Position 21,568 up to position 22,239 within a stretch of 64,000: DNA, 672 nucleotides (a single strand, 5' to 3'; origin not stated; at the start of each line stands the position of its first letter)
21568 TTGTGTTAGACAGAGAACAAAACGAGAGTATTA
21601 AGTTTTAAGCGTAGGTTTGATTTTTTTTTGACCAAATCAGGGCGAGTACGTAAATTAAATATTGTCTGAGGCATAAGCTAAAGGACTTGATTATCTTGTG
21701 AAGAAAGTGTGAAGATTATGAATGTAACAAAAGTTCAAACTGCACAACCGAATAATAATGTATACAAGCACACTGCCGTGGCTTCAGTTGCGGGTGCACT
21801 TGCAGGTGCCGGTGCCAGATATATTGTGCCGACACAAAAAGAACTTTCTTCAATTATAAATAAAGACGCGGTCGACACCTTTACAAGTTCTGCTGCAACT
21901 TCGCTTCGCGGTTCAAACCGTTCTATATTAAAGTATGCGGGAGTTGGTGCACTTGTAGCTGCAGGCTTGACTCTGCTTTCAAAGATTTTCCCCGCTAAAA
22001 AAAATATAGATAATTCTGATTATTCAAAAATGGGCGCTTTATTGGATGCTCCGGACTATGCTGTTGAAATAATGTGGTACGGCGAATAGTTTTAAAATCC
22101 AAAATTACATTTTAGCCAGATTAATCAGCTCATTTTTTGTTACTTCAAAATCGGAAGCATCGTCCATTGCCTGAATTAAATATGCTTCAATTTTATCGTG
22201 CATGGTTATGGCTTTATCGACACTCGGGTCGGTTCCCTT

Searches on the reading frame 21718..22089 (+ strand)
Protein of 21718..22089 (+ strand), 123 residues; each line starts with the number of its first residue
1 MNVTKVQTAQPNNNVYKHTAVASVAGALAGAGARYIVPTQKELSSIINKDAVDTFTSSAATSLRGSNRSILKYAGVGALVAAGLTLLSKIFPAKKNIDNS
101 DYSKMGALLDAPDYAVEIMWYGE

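Call 52: search_protein_families(library=pfam, proteins=[window:21718-22089:+], max_evalue=0.01)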
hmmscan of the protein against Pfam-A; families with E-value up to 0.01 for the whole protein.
window:21718-22089:+ (123 aa): 0 families

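Call 92: search_protein_families(library=pfam, proteins=[window:21718-22089:+], max_evalue=0.1)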
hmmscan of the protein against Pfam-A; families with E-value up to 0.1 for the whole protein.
window:21718-22089:+ (123 aa): 1 family
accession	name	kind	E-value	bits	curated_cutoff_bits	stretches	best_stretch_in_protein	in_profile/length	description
PF05251.17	Ost5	-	0.052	14.3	27.4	0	4-36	33-65/73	Oligosaccharyltransferase subunit 5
